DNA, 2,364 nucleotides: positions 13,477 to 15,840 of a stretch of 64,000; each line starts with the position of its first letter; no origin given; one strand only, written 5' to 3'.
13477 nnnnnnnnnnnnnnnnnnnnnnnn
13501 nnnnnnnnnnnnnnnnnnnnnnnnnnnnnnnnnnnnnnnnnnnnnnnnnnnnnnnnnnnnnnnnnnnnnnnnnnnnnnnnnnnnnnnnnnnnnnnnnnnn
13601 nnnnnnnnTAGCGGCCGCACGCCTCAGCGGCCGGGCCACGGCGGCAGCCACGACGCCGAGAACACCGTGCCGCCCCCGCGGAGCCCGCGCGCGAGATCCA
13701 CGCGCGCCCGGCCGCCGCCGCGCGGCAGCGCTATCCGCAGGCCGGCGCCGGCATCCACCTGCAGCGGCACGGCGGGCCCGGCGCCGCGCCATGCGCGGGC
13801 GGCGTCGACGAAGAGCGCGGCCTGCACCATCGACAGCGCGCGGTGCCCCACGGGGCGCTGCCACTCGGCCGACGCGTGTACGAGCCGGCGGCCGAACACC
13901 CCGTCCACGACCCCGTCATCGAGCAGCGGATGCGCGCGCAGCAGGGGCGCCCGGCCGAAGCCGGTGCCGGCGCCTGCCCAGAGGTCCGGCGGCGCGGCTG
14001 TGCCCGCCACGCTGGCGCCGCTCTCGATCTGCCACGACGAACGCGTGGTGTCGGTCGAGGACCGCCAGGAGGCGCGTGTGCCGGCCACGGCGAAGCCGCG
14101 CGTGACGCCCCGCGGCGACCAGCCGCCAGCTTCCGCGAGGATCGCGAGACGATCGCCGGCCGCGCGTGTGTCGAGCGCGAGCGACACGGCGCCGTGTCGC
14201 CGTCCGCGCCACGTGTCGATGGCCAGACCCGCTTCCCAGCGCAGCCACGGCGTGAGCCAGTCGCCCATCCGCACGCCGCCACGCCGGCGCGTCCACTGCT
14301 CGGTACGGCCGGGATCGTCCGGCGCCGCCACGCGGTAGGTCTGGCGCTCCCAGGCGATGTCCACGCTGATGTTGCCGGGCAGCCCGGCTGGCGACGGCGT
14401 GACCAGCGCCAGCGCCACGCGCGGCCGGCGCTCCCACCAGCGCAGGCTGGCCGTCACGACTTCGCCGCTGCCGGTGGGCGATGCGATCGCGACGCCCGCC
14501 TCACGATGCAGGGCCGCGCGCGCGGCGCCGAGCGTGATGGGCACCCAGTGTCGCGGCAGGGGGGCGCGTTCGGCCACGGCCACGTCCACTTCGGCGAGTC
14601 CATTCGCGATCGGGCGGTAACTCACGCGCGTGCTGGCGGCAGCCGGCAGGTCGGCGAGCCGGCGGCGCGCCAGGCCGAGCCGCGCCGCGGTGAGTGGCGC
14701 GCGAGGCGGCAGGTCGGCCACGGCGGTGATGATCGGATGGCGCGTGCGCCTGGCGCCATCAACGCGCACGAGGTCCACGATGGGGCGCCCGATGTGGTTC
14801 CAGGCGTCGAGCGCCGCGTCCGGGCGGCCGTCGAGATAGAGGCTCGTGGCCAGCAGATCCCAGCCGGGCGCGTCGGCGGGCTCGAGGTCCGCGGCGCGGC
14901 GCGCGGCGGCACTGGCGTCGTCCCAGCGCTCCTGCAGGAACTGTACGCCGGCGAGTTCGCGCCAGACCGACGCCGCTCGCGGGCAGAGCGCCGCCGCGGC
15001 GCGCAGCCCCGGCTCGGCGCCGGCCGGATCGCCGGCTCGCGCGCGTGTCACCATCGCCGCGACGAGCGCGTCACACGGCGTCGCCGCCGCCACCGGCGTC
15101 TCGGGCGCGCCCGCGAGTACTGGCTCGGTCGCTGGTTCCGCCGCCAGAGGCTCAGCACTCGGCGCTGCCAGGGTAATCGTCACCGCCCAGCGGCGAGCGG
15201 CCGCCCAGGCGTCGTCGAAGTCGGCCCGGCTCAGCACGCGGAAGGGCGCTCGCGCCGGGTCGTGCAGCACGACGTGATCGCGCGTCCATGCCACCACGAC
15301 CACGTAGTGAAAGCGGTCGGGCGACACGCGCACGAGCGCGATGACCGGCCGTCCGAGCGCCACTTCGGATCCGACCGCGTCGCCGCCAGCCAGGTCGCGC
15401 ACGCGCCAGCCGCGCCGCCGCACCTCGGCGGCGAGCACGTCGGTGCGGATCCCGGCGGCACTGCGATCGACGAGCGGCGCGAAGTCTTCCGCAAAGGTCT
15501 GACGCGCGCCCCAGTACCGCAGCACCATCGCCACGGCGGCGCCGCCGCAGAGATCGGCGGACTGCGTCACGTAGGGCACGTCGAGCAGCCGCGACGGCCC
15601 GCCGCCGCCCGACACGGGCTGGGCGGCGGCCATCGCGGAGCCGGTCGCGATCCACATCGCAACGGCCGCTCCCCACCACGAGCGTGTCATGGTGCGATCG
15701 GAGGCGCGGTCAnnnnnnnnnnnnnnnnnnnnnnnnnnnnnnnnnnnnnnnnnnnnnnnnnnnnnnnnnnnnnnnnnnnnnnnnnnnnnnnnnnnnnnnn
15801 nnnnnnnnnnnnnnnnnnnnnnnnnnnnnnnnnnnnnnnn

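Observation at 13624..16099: C39-like cysteine peptidase fused to TPR + POTRA + Omp85-type barrel, paired with a tail-anchored mini-protein carrying a Gly-Gly site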

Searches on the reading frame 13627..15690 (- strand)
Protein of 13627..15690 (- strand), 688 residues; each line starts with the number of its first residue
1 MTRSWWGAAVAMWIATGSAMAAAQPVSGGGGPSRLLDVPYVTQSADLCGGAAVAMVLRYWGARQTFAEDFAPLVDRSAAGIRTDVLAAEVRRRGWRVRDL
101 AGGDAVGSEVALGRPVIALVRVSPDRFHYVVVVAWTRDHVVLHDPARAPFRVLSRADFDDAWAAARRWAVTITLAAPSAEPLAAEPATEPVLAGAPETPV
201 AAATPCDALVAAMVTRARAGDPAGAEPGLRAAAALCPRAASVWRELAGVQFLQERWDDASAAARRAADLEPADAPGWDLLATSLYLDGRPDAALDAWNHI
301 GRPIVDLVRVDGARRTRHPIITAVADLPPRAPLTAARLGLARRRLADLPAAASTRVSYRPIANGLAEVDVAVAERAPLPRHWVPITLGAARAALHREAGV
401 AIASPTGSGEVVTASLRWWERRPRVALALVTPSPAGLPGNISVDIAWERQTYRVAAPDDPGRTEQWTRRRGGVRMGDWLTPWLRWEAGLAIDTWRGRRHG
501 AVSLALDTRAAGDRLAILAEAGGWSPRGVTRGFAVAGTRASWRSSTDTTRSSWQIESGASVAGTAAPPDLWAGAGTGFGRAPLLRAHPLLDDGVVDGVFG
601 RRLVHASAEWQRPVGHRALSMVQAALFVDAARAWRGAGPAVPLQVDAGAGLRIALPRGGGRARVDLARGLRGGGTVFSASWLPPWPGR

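Call 5: search_protein_families(library=pfam, proteins=[window:13627-15690:-], max_evalue=1)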
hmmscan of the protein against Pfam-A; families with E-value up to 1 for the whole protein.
window:13627-15690:- (688 aa): 9 families
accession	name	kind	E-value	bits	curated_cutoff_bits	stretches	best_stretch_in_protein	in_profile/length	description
PF03412.21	Peptidase_C39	-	2.5e-08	34.3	22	1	45-163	10-122/133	Peptidase C39 family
PF13529.12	Peptidase_C39_2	-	2.5e-07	31.8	24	1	36-146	1-143/143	Peptidase_C39 like family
PF07719.23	TPR_2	-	6.1e-05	23.3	27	1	240-272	1-33/34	Tetratricopeptide repeat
PF01103.29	Omp85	-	0.00028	20.9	24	1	596-667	223-303/325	Omp85 superfamily domain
PF13428.12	TPR_14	-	0.0018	19.2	23.5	2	208-247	3-42/44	Tetratricopeptide repeat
PF14559.12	TPR_19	-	0.0088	16.8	25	1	218-281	3-66/68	Tetratricopeptide repeat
PF11814.14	DUF3335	-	0.16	11.9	25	0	127-146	147-166/206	Peptidase_C39 like family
PF13424.12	TPR_12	-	0.28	11.9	30.1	0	239-285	2-49/77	Tetratricopeptide repeat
PF09778.15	Guanylate_cyc_2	-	0.29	10.9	28.1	0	41-76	4-40/212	Guanylylate cyclase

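Call 6: search_protein_families(library=ncbifam, proteins=[window:13627-15690:-], max_evalue=1)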
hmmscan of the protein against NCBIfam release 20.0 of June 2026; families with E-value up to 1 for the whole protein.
window:13627-15690:- (688 aa): 6 families
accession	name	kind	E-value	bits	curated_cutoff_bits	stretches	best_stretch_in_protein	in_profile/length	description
NF033920.0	C39_PA2778_fam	equivalog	8.3e-17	61.4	150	1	35-296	2-246/255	PA2778 family cysteine peptidase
TIGR03796.1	NHLM_micro_ABC1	equivalog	0.00017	19.9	853.3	1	45-163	10-120/710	NHLP family bacteriocin export ABC transporter peptidase/permease/ATPase subunit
TIGR02917.1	PEP_TPR_lipo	equivalog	0.0036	15.2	312.2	1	204-299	123-218/899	XrtA/PEP-CTERM system TPR-repeat protein PrsT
TIGR01193.1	bacteriocin_ABC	subfamily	0.005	15.4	523.85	1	48-164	7-123/708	peptide cleavage/export ABC transporter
NF052415.1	T3SS_chap_SctY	equivalog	0.014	15.9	70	1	229-299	29-102/106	type III secretion apparatus assembly chaperone SctY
TIGR03939.1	PGA_TPR_OMP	equivalog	0.21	9.7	366.65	1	198-285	11-97/800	poly-beta-1,6 N-acetyl-D-glucosamine export porin PgaA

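Call 7: find_homologous_proteins(query=window:13627-15690:-, max_evalue=0.001)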
Query window:13627-15690:- (688 aa): 733 proteins with E <= 0.001 among 8000 candidates; the best 120 are listed.
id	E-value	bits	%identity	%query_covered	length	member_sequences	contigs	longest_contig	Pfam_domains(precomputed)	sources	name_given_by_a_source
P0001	0.0e+0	1461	100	98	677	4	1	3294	PF13529.14,PF03412.22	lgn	-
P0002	0.0e+0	1225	85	97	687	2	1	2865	PF13529.14,PF03412.22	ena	-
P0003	0.0e+0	1104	76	100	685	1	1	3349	PF13529.14,PF03412.22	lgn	-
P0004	0.0e+0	1082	75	99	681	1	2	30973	PF13529.14,PF03412.22,PF07719.24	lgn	-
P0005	3.0e-221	755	58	99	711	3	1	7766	PF13529.14,PF03412.22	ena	-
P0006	2.8e-215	735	55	97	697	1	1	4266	PF13529.14,PF03412.22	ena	-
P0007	2.6e-213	729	56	97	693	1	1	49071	PF13529.14,PF03412.22,PF07719.24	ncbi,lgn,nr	ncbi:MAG: C39 family peptidase [Vicinamibacterales bacterium]|nr:C39 family peptidase [Vicinamibacte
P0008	8.1e-213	727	55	96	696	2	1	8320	PF13529.14,PF03412.22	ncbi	-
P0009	2.0e-209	716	55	96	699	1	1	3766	PF13529.14,PF03412.22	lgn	-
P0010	3.0e-209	716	55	96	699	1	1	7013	PF13529.14,PF03412.22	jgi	jgi:hypothetical protein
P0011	4.0e-209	715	56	96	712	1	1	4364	PF13529.14,PF03412.22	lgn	-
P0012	4.3e-205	702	54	95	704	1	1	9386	PF13529.14,PF13428.13,PF03412.22,PF07719.24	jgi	jgi:predicted double-glycine peptidase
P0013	4.3e-204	699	55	96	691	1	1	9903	PF13529.14,PF03412.22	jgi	jgi:tetratricopeptide (TPR) repeat protein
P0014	1.0e-200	687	53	96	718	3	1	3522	PF13529.14,PF03412.22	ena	-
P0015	1.1e-200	687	53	96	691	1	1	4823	PF13529.14,PF03412.22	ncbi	-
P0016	2.1e-200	686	53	98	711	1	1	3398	PF13529.14,PF03412.22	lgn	-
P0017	9.6e-200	684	55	96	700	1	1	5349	PF13529.14,PF03412.22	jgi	jgi:hypothetical protein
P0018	1.2e-199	684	53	96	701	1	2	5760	PF13529.14,PF03412.22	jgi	-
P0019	1.8e-199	683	51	98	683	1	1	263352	PF13529.14,PF03412.22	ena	-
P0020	2.1e-199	683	51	96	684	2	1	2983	PF13529.14,PF03412.22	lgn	-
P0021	6.1e-199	681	54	95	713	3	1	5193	PF13529.14,PF03412.22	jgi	jgi:tetratricopeptide (TPR) repeat protein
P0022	1.9e-197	677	52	96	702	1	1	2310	PF13529.14,PF03412.22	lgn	-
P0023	2.8e-197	676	53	96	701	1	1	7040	PF13529.14,PF03412.22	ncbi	-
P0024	2.9e-197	676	51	99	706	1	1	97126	PF13529.14,PF03412.22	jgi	jgi:hypothetical protein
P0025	7.1e-197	675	53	96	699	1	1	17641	PF13529.14,PF03412.22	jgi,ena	-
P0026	7.5e-197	675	55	95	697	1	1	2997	PF13529.14,PF03412.22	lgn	-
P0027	1.1e-196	674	52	96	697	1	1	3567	PF13529.14,PF03412.22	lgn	-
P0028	1.4e-196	674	54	95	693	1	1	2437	PF13529.14,PF01103.30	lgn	-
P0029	1.7e-196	673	52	96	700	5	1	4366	PF13529.14,PF03412.22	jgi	jgi:hypothetical protein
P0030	3.0e-196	673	52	96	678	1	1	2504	PF13529.14,PF03412.22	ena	-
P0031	3.7e-196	672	53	96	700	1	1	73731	PF13529.14,PF03412.22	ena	-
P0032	4.5e-196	672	53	97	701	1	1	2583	PF13529.14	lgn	-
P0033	5.0e-196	672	54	96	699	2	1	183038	PF13529.14,PF03412.22,PF01103.30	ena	-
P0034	5.5e-196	672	54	97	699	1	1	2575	PF13529.14,PF03412.22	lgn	-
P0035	6.5e-195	668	52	97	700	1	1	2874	PF13529.14,PF03412.22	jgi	jgi:predicted double-glycine peptidase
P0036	1.1e-194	667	52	96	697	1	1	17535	PF13529.14,PF03412.22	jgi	jgi:predicted double-glycine peptidase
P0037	1.7e-194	667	52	97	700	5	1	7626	PF13529.14,PF03412.22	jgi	jgi:predicted double-glycine peptidase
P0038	1.9e-194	667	51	98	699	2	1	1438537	PF13529.14,PF03412.22,PF01103.30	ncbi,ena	-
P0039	1.1e-193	664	51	96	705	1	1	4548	PF13529.14,PF03412.22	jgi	jgi:hypothetical protein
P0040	1.1e-193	664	51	96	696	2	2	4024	PF13529.14,PF03412.22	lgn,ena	-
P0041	3.0e-193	663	54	96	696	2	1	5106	PF13529.14,PF03412.22,PF01103.30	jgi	-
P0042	1.0e-191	658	53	95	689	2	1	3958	PF13529.14,PF03412.22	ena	-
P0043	1.2e-191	657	52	96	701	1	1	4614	PF13529.14,PF03412.22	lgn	-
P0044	1.6e-191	657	49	99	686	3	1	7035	PF13529.14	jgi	-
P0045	3.8e-191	656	52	95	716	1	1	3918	PF13529.14,PF03412.22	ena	-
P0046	4.7e-191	655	52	95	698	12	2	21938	PF13529.14,PF03412.22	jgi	jgi:hypothetical protein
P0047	6.2e-191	655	51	99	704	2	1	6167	PF13529.14,PF03412.22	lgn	-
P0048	6.7e-191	655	51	96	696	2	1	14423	PF13529.14,PF13428.13,PF03412.22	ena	-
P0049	7.0e-191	655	52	96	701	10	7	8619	PF13529.14,PF03412.22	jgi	jgi:hypothetical protein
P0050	1.3e-190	654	50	96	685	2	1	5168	PF12385.15,PF13529.14,PF03412.22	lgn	-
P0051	1.7e-190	654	53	96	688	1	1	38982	PF13529.14,PF03412.22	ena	-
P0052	5.1e-190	652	52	95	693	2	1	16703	PF13529.14,PF03412.22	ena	-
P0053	5.5e-190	652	50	96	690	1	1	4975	PF13529.14,PF03412.22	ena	-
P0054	1.4e-189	651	51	96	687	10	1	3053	PF12385.15,PF13529.14,PF03412.22,PF01103.30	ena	-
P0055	2.4e-189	650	52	96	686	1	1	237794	PF13529.14,PF03412.22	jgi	jgi:predicted double-glycine peptidase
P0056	3.5e-189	649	51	96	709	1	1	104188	PF13529.14,PF03412.22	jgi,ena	-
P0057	4.0e-189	649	50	98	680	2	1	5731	PF12385.15,PF13529.14,PF03412.22,PF01103.30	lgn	-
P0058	4.1e-189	649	52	96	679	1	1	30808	PF13529.14,PF03412.22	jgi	-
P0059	5.8e-189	648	52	96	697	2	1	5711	PF13529.14,PF03412.22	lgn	-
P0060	1.0e-188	648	51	98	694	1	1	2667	PF13529.14,PF03412.22,PF01103.30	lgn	-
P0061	1.2e-188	647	52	95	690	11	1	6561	PF12385.15,PF13529.14,PF03412.22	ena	-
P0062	2.2e-188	647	51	95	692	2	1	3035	PF14559.13,PF13529.14,PF03412.22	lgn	-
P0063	5.3e-188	645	52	95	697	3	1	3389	PF13529.14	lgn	-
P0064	5.4e-188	645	51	98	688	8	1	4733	PF13529.14,PF03412.22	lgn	-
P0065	6.4e-188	645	50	97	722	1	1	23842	PF13529.14,PF03412.22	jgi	jgi:hypothetical protein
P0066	9.4e-188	644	51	96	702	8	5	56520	PF13529.14,PF03412.22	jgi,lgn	jgi:hypothetical protein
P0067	1.6e-187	644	53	95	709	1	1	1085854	PF13529.14,PF03412.22,PF01103.30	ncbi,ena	-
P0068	1.6e-187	644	50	95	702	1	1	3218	PF13529.14,PF03412.22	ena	-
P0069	4.1e-187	642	52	96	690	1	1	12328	PF12385.15,PF13529.14,PF03412.22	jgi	-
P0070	4.4e-187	642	52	95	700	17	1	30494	PF13529.14,PF03412.22,PF01103.30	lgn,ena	-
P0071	5.9e-187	642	50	96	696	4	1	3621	PF13529.14,PF03412.22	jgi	jgi:predicted double-glycine peptidase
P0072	6.2e-187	642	51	96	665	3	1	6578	PF13529.14,PF03412.22,PF01103.30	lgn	-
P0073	1.4e-186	641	52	96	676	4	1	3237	PF12385.15,PF13529.14,PF03412.22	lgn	-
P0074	1.6e-186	640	52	95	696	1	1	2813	PF13529.14,PF03412.22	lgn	-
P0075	2.1e-186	640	51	99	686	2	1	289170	PF12385.15,PF13529.14,PF03412.22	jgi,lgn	-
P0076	2.3e-186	640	51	95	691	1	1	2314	PF13529.14,PF03412.22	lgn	-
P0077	5.2e-186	639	51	95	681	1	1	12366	PF13529.14,PF03412.22,PF01103.30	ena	-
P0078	7.4e-186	638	52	92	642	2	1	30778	PF13529.14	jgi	-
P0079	9.2e-186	638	51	95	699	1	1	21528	PF13529.14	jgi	jgi:hypothetical protein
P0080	9.9e-186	638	50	100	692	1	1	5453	PF13529.14,PF03412.22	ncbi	-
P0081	1.9e-185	637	50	96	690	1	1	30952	PF13529.14,PF03412.22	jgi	-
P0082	2.2e-185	637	51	95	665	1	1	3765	PF13529.14,PF03412.22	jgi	jgi:hypothetical protein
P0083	3.0e-185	636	51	95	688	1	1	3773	PF12385.15,PF13529.14,PF03412.22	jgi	jgi:hypothetical protein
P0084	3.3e-185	636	50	95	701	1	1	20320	PF13529.14,PF03412.22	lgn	-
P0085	3.7e-185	636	49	100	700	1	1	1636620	PF12385.15,PF13529.14,PF03412.22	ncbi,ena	-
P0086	4.6e-185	636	50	98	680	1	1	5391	PF12385.15,PF13529.14,PF03412.22,PF01103.30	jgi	-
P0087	5.4e-185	635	51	95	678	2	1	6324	PF13529.14,PF03412.22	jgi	-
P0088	2.1e-184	633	51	96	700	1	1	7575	PF13529.14,PF03412.22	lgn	-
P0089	2.6e-184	633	51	96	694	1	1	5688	PF13529.14,PF03412.22,PF01103.30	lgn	-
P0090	3.1e-184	633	51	95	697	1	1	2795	PF13529.14,PF03412.22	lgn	-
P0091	6.0e-184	632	49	96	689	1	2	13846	PF12385.15,PF13529.14,PF03412.22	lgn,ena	-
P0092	8.0e-184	632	51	96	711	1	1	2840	PF13529.14,PF03412.22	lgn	-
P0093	8.0e-184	631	50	96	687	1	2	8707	PF12385.15,PF13529.14,PF03412.22,PF01103.30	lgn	-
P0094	8.1e-184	631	54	92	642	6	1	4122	PF01103.30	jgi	jgi:hypothetical protein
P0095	9.2e-184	631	49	99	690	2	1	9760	PF13529.14,PF13428.13,PF03412.22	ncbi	-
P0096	1.8e-183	630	51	96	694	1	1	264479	PF13529.14,PF03412.22,PF01103.30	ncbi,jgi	ncbi:MAG: C39 family peptidase [Vicinamibacterales bacterium]|jgi:predicted double-glycine peptidase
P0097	2.2e-183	630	50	98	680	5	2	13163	PF12385.15,PF13529.14,PF03412.22,PF01103.30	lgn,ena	-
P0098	3.0e-183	630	51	96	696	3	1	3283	PF13529.14,PF03412.22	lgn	-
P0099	3.4e-183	629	51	96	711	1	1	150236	PF13529.14,PF03412.22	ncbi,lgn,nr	ncbi:MAG: C39 family peptidase [Acidobacteriota bacterium]|nr:C39 family peptidase [Acidobacteriota 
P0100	3.5e-183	629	51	92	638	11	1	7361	PF01103.30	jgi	jgi:hypothetical protein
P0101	4.6e-183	629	51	95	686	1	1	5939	PF12385.15,PF13529.14,PF03412.22,PF01103.30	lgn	-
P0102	6.7e-183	628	50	97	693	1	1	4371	PF13529.14,PF03412.22,PF01103.30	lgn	-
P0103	1.8e-182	627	49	100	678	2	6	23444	PF13529.14,PF03412.22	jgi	jgi:hypothetical protein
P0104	2.1e-182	627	51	98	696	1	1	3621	PF13529.14,PF03412.22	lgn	-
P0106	3.1e-182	626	53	95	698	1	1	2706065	PF13529.14,PF03412.22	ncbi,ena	-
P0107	6.2e-182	625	49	98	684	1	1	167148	PF13529.14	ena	-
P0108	7.3e-182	625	51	95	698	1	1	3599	PF13529.14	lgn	-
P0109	9.3e-182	625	50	96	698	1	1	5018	PF13529.14,PF03412.22,PF01103.30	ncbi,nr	ncbi:MAG TPA: C39 family peptidase [Vicinamibacterales bacterium]|nr:C39 family peptidase [Vicinamib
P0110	1.6e-181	624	50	95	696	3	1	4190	PF13529.14,PF03412.22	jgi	jgi:hypothetical protein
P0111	3.8e-181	623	51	97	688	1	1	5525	PF13529.14,PF03412.22,PF01103.30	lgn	-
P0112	4.0e-181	623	53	95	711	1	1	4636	PF13529.14,PF03412.22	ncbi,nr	ncbi:MAG: C39 family peptidase [Acidobacteria bacterium]|nr:C39 family peptidase [Acidobacteriota ba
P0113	4.0e-181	623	50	92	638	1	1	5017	PF01103.30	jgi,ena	-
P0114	1.1e-180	621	52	95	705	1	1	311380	PF13529.14,PF03412.22,PF01103.30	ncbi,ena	-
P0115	1.2e-180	621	49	99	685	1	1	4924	PF13529.14,PF03412.22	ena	-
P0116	3.7e-180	619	51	98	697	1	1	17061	PF13529.14,PF03412.22,PF01103.30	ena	-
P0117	1.2e-179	618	50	96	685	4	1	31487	PF13529.14,PF03412.22,PF01103.30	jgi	-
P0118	1.6e-179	617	50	95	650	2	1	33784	PF13529.14,PF03412.22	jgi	jgi:hypothetical protein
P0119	2.2e-179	617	49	96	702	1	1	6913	PF13529.14,PF03412.22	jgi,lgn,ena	-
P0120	2.4e-179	617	52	95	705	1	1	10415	PF13529.14,PF03412.22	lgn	-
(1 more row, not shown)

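Call 12: find_related_loci(query=A1, collection=genome_contigs, flank=6000)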
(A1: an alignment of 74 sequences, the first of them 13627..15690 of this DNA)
Query A1 (688 aa) in genome_contigs; peptide patterns used: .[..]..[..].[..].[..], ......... (x = any residue, [..] = any of these).
558 stretches matched a pattern; 430 encode a relative of the query (tblastn E <= 1e-3); the best 80 are kept; 80 distinct loci.
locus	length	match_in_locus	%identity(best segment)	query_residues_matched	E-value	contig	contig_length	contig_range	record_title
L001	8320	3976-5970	55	31-688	0e+0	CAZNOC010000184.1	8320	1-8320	MAG TPA_asm: uncultured Bifidobacteriaceae bacterium isolate SRP072547_co1_68 genome assembly, contig: NODE_17756_length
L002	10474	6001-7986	56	23-688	0e+0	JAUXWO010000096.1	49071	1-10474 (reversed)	MAG: Vicinamibacterales bacterium isolate C15_maxbin.114_sub C15_k141_336215, whole genome shotgun sequence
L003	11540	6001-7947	50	31-688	0e+0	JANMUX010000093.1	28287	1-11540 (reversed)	MAG: Acidobacteriota bacterium isolate SOY_1_B_metabat.173 SOY_1_B_k141_2578364, whole genome shotgun sequence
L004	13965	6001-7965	52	35-688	0e+0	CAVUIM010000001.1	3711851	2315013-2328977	MAG: uncultured Acidobacteriota bacterium isolate MFD04651.bin.1.237 genome assembly, contig: contig_218, whole genome s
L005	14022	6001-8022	52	18-688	0e+0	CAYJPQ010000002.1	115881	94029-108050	MAG TPA_asm: uncultured Bifidobacteriaceae bacterium isolate ERP124720_co1_137 genome assembly, contig: NODE_221_length_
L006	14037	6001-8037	51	14-688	0e+0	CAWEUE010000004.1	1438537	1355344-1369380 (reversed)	MAG: uncultured Acidobacteriota bacterium isolate MFD05684.bin.2.83 genome assembly, contig: contig_59247, whole genome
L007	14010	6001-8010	51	30-688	6e-180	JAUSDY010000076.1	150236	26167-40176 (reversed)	MAG: Acidobacteriota bacterium isolate E14_maxbin.140_sub E14_k141_81736, whole genome shotgun sequence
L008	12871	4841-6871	50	16-686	1e-179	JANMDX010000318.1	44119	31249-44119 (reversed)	MAG: Acidobacteriota bacterium isolate OTE_75_metabat_1 OTE_75_k141_98356, whole genome shotgun sequence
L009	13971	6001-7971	53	34-688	3e-177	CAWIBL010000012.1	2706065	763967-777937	MAG: uncultured Acidobacteriota bacterium isolate MFD01275.bin.2.18 genome assembly, contig: contig_4361, whole genome s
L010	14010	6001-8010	53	34-688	0e+0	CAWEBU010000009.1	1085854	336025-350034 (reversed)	MAG: uncultured Acidobacteriota bacterium isolate MFD01275.bin.1.248 genome assembly, contig: contig_9119, whole genome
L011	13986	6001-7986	50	21-688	2e-174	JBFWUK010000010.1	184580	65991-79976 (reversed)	MAG: Vicinamibacterales bacterium isolate CA_2019_TPBF_69 NODE_761_length_184580_cov_17.916315_TPBF, whole genome shotgu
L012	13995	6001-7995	52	34-688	3e-170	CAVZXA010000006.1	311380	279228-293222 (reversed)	MAG: uncultured Acidobacteriota bacterium isolate MFD04651.bin.2.95 genome assembly, contig: contig_3333, whole genome s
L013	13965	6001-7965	50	31-688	3e-169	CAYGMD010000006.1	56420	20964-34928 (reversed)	MAG TPA_asm: uncultured Acidobacterium sp. isolate ERP113451_co6_2 genome assembly, contig: NODE_69_length_56420_cov_12.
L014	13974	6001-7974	54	34-688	5e-164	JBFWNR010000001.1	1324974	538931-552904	MAG: Vicinamibacterales bacterium isolate CA_2019_TPBF_117 NODE_20_length_1324974_cov_11.223935_TPBF, whole genome shotg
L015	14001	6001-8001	48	31-681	5e-163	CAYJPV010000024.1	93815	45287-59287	MAG TPA_asm: uncultured Vicinamibacterales bacterium isolate ERP124720_co1_132 genome assembly, contig: NODE_325_length_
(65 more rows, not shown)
